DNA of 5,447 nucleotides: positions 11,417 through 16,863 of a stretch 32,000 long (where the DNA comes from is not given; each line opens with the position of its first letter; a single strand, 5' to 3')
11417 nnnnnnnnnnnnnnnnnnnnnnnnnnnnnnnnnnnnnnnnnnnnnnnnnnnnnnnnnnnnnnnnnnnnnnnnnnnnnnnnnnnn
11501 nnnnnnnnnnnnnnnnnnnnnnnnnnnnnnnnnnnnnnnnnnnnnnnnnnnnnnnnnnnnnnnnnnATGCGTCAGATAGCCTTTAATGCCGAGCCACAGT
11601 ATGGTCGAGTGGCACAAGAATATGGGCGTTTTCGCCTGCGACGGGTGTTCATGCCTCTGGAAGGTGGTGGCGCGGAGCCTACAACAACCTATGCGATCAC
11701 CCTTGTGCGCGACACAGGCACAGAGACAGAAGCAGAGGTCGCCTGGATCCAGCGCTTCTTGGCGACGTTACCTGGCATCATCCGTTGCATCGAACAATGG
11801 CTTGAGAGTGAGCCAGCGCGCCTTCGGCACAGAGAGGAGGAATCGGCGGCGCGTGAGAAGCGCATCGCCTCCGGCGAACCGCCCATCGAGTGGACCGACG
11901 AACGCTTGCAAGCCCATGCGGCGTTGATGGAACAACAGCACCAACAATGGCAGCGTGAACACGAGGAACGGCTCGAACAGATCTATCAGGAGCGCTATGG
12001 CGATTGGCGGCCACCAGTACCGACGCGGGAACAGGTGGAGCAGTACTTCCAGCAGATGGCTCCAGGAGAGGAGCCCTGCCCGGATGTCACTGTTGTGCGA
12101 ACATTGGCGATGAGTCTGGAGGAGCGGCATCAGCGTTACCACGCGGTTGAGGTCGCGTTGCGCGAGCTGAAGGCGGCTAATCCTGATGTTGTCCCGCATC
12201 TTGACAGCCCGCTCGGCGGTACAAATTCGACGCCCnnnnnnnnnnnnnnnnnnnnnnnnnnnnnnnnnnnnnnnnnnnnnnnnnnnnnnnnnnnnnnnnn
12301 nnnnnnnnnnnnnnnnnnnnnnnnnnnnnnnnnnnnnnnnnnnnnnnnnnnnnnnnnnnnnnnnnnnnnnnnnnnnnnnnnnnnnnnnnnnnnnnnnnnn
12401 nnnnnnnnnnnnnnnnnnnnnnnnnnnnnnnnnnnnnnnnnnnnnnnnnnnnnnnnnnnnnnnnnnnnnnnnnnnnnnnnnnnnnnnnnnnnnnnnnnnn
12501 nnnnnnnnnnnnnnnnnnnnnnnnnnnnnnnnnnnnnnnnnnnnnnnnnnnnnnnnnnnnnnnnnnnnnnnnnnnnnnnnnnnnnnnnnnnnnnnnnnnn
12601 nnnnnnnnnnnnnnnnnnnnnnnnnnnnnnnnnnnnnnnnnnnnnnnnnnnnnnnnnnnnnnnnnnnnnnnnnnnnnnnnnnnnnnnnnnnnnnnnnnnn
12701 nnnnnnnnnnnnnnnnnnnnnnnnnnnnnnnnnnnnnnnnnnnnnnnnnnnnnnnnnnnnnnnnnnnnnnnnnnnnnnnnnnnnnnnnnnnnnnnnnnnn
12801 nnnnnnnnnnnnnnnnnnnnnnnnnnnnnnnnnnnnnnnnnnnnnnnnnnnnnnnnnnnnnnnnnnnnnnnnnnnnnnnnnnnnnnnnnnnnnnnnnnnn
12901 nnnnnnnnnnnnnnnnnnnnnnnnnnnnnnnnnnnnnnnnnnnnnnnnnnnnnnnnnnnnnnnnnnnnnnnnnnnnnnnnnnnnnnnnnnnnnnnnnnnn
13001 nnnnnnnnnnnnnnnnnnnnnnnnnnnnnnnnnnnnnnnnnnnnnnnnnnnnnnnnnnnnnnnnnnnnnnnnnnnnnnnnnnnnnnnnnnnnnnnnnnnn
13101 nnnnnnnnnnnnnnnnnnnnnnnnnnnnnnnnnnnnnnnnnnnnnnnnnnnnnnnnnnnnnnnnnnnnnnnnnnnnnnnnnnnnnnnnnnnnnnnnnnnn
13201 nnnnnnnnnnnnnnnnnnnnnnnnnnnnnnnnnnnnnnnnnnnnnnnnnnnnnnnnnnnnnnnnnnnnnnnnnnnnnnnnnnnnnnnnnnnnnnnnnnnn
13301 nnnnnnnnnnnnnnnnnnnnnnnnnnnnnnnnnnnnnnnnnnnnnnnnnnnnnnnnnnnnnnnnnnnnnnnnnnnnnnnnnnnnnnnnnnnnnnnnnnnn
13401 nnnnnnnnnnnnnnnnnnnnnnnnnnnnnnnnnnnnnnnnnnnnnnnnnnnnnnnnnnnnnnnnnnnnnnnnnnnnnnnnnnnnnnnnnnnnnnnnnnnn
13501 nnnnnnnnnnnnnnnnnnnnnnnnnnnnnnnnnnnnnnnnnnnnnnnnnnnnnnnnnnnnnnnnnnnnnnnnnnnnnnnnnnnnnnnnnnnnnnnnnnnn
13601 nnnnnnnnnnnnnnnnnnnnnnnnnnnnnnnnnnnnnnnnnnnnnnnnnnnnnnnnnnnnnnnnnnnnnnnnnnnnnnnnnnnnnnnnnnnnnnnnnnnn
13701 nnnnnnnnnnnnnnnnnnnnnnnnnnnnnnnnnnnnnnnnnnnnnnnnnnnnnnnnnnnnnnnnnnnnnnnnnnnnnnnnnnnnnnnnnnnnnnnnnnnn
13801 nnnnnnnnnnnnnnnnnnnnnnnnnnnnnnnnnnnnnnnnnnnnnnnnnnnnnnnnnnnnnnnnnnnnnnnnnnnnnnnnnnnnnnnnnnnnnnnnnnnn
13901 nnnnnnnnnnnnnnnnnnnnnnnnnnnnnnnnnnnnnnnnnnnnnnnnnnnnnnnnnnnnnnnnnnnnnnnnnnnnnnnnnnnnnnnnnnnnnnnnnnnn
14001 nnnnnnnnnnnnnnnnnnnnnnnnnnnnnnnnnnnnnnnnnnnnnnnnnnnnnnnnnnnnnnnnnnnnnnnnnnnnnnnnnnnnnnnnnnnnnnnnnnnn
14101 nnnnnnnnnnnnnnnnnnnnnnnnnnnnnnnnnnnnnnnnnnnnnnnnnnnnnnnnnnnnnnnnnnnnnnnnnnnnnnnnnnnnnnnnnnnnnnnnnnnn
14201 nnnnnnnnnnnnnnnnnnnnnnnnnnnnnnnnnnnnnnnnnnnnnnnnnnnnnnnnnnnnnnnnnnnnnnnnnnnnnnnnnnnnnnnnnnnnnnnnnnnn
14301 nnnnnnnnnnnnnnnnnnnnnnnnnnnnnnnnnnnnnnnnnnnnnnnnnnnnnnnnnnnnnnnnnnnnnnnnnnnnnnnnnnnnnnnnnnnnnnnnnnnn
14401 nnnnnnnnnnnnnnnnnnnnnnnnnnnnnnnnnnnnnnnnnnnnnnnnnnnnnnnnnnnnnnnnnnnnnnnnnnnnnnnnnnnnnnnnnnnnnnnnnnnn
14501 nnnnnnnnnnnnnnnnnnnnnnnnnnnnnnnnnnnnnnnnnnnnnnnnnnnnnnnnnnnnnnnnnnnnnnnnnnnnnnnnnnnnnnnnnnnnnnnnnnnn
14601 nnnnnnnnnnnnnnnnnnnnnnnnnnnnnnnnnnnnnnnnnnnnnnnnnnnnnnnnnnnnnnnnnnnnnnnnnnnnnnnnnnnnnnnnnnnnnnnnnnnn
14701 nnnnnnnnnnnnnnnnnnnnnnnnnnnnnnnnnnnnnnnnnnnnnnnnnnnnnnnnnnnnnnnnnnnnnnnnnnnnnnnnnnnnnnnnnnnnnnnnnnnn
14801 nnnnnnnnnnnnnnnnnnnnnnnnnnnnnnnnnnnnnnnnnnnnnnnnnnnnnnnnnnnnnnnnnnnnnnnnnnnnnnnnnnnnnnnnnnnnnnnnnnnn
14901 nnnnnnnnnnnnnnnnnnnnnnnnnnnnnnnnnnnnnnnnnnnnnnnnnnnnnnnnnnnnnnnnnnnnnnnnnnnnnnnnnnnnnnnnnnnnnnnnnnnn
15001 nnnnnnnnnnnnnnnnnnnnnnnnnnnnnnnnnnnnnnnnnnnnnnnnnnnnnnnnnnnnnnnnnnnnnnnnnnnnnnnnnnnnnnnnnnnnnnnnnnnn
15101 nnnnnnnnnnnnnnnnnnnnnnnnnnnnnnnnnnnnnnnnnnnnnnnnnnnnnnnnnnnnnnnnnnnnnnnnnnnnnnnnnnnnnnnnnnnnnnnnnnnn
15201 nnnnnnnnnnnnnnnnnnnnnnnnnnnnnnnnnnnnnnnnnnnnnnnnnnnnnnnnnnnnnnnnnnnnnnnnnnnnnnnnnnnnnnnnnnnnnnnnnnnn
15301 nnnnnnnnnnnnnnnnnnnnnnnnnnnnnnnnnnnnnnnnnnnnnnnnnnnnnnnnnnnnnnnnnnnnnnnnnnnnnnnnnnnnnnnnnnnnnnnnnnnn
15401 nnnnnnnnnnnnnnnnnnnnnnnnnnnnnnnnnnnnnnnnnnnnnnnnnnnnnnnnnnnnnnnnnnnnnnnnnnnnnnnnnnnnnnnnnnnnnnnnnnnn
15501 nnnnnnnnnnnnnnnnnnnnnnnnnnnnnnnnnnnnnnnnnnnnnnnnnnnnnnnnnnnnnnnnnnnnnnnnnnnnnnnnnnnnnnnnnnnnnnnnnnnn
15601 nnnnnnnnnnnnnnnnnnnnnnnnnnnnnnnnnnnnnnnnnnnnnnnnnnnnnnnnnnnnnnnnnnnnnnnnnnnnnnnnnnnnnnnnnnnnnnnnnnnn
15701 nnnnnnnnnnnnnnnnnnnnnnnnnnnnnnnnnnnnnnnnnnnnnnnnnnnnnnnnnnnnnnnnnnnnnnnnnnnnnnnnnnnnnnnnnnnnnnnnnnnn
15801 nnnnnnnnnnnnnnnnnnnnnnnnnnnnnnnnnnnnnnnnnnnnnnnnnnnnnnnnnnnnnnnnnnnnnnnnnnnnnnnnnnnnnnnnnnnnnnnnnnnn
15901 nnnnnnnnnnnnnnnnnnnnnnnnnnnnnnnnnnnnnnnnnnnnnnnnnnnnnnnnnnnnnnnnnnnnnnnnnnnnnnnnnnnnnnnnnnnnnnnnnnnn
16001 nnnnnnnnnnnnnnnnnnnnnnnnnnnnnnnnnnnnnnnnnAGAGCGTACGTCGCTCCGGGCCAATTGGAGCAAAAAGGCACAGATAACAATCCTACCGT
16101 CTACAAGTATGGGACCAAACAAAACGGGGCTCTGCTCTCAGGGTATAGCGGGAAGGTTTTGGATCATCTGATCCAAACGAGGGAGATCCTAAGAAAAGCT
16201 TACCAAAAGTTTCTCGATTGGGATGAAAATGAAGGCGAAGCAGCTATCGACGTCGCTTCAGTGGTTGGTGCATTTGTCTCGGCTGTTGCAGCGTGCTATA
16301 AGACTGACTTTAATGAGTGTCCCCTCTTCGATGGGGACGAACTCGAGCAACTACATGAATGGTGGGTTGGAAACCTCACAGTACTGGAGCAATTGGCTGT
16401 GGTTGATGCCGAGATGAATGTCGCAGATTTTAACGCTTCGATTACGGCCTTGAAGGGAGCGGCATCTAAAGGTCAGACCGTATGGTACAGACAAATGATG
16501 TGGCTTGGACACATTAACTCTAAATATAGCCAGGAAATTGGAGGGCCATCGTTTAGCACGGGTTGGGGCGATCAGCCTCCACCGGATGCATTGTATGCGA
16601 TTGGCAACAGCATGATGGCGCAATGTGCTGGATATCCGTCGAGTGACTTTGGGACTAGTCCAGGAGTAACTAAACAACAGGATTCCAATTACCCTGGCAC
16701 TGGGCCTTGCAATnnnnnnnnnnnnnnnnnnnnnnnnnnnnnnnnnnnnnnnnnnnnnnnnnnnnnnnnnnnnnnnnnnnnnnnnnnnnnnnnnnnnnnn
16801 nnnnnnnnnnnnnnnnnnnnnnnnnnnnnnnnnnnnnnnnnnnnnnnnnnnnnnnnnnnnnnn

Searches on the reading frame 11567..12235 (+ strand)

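Call 9: search_protein_families(library=pfam, proteins=[window:11567-12235:+], max_evalue=1)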
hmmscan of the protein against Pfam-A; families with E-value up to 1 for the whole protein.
window:11567-12235:+ (223 aa): 3 families
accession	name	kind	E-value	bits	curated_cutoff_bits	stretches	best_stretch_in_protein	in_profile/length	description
PF06297.19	PET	-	0.039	14.4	25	1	131-171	7-46/102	PET Domain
PF20250.3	FapA_N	-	0.14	12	27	1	91-132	58-99/178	Flagellar Assembly Protein A N-terminal region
PF11942.13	Spt5_N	-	0.26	12.7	24.2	1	90-146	18-76/97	Spt5 transcription elongation factor, acidic N-terminal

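Call 10: search_protein_families(library=ncbifam, proteins=[window:11567-12235:+], max_evalue=1)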
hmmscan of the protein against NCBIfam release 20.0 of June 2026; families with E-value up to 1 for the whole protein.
window:11567-12235:+ (223 aa): 1 family
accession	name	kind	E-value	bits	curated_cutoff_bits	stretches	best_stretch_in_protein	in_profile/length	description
NF045676.1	FeExpMbfA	equivalog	0.0024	17.4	450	1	116-193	40-115/318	iron exporter MbfA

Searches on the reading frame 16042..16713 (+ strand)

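Call 9: search_protein_families(library=pfam, proteins=[window:16042-16713:+], max_evalue=1)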
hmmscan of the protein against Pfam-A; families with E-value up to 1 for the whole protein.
window:16042-16713:+ (224 aa): 1 family
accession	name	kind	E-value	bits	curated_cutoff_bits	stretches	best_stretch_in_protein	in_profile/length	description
PF00509.23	Hemagglutinin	-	0.17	10.8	31.8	1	73-163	76-157/550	Haemagglutinin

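Call 10: search_protein_families(library=ncbifam, proteins=[window:16042-16713:+], max_evalue=1)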
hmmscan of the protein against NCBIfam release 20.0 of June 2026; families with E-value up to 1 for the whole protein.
window:16042-16713:+ (224 aa): 0 families
